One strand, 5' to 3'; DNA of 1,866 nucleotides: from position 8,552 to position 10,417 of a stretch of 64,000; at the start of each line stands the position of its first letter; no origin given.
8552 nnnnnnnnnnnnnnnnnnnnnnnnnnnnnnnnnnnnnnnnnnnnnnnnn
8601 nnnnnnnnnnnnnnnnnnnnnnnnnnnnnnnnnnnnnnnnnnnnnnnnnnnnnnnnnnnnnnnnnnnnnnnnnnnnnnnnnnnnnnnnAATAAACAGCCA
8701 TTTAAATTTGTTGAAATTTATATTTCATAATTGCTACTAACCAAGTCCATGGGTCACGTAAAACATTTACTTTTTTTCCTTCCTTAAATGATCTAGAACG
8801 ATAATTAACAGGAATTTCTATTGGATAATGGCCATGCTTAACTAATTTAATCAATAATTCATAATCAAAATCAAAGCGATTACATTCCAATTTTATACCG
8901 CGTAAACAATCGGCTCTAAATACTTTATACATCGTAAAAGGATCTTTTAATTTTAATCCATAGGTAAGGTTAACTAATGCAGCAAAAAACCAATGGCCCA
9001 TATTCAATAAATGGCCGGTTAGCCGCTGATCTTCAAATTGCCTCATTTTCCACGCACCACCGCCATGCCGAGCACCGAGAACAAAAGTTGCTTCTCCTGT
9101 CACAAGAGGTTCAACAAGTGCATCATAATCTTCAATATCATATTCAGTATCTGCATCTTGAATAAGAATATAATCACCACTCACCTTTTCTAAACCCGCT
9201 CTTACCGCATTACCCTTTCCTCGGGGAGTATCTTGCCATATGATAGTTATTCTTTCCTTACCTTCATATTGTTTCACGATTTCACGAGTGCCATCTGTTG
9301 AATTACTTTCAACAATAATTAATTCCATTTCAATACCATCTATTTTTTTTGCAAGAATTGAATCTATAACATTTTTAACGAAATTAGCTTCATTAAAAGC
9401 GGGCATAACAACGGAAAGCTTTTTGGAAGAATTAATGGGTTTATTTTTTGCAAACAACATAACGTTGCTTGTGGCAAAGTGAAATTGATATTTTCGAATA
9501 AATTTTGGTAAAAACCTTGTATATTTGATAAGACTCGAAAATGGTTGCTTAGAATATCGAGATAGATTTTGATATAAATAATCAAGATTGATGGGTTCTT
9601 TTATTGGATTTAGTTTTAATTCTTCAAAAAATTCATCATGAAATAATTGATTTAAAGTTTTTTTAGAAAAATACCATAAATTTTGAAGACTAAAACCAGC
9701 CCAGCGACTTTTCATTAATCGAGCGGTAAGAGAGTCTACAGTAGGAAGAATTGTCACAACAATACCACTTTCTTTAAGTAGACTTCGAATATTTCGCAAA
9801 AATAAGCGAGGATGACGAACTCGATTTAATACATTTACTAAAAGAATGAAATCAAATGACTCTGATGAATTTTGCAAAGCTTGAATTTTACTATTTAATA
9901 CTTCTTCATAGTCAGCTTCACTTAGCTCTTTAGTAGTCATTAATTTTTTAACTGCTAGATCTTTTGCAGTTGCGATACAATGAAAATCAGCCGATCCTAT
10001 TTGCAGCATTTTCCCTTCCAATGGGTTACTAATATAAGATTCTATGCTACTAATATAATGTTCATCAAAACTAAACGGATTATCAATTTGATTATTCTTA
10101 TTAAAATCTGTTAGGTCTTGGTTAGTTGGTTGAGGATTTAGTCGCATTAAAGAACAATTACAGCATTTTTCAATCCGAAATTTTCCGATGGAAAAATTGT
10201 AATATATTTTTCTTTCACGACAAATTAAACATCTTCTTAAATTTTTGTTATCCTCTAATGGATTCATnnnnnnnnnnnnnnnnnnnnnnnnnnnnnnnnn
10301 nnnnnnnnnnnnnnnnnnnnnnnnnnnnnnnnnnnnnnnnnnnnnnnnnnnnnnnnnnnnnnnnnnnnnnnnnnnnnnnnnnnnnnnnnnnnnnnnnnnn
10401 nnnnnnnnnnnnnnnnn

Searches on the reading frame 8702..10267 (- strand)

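Call 52: search_protein_families(library=pfam, proteins=[window:8702-10267:-], max_evalue=0.0001)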
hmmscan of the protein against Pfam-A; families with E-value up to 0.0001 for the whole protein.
window:8702-10267:- (521 aa): 6 families
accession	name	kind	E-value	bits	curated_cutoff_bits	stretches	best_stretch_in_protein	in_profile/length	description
PF00535.33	Glycos_transf_2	-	5.6e-29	101.7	23.3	1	285-403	1-118/168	Glycosyl transferase family 2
PF13489.12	Methyltransf_23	-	7.1e-11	42.5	27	1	129-211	73-156/164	Methyltransferase domain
PF13641.12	Glyco_tranf_2_3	-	1.3e-08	35.6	27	1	284-374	3-97/230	Glycosyltransferase like family 2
PF08241.18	Methyltransf_11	-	9.4e-06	26.6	21.2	1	98-171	20-94/95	Methyltransferase domain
PF08242.18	Methyltransf_12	-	1.4e-05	26.2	30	1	114-169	39-97/98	Methyltransferase domain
PF13847.12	Methyltransf_31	-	2.5e-05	24.4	27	1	101-184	44-122/145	Methyltransferase domain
